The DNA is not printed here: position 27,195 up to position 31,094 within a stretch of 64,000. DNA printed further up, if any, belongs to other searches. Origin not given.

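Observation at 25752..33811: yqiJ(NfeD)-flotillin-giant AAA+ protein operon: a 1730-aa ATPase of unknown function tethered to a flotillin module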

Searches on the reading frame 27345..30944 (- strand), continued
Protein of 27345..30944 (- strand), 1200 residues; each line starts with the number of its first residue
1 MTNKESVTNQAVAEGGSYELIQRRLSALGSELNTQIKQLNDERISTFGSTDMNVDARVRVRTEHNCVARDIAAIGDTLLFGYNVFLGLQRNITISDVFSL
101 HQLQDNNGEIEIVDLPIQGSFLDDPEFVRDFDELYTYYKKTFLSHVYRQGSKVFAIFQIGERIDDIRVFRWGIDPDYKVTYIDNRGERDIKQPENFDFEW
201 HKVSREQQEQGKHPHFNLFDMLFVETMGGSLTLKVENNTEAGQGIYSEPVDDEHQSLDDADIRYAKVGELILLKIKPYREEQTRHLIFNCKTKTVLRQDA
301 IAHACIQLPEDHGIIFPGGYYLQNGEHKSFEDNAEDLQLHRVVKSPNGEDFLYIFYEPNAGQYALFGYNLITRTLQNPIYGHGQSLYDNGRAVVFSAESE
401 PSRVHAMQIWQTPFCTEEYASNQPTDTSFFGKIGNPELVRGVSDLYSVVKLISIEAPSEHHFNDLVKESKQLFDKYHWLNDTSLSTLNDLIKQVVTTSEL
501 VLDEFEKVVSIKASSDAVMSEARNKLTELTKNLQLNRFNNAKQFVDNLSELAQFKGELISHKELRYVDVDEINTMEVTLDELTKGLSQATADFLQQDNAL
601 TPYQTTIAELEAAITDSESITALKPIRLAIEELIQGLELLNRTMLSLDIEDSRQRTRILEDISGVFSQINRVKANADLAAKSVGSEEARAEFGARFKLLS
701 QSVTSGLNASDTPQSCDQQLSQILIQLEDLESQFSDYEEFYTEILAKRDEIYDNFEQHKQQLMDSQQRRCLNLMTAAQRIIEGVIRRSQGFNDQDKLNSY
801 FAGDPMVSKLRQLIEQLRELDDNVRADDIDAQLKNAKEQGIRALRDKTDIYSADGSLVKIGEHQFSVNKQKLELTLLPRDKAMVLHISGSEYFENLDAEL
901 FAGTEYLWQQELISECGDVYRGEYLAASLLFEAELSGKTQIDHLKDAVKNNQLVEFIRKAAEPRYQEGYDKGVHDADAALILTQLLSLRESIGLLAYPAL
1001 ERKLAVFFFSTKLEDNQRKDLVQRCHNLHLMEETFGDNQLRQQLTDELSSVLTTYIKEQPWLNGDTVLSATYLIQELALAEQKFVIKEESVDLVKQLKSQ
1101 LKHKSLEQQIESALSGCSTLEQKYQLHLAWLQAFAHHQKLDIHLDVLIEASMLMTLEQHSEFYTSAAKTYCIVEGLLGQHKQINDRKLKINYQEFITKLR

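Call 92: find_encoding_contigs(protein=P0325, flank=7000, max_places=1)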
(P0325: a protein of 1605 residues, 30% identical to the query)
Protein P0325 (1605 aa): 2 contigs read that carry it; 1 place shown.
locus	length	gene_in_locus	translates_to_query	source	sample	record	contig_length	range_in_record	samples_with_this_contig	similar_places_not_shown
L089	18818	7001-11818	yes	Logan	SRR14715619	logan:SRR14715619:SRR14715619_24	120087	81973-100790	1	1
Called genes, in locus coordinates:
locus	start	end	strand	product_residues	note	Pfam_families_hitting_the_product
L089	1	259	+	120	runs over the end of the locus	-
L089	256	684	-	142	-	PF00313:CSD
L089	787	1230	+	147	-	-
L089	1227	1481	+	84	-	-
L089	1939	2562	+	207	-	-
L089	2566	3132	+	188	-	-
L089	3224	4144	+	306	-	-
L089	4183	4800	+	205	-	-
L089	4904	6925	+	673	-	PF01145:Band_7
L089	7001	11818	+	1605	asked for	PF12458:DUF3686, PF00004:AAA (faint), PF07728:AAA_5 (faint), PF25472:DUF7902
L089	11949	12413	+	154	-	-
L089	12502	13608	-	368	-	PF05816:TelA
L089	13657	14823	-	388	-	PF06689:zf-C4_ClpX (weak), PF00493:MCM (weak), PF01078:Mg_chelatase (faint), PF00004:AAA, PF07724:AAA_2, PF07728:AAA_5, PF10431:ClpB_D2-small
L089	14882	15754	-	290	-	PF02086:MethyltransfD12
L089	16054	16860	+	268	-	-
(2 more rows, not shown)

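Call 93: find_encoding_contigs(protein=P0350, flank=7000, max_places=1)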
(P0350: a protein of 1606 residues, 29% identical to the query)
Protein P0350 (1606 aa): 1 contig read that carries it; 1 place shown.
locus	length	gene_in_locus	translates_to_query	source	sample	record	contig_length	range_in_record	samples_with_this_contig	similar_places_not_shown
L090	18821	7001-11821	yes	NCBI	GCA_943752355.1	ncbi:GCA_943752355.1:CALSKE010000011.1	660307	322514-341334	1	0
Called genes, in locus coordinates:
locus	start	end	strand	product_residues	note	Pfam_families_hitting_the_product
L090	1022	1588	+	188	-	-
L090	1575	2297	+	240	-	PF09414:RNA_ligase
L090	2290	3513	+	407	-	PF01966:HD (weak), PF08433:KTI12 (weak), PF13671:AAA_33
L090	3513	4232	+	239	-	PF14243:R2K_3, PF18299:R2K_2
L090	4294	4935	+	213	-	-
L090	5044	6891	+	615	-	-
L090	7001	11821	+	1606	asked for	PF12458:DUF3686, PF25472:DUF7902, PF13401:AAA_22 (faint), PF00004:AAA (weak)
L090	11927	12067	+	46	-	-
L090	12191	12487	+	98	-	PF01381:HTH_3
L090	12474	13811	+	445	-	PF13657:Couple_hipA, PF07804:HipA_C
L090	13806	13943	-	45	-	-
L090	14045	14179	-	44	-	-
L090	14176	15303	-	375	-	PF05816:TelA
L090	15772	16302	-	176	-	PF00293:NUDIX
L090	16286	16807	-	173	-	PF01467:CTP_transf_like (weak)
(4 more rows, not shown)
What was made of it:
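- Some distant loci sit next to HipA, RNA ligase or TelA genes (calls 92, 93).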
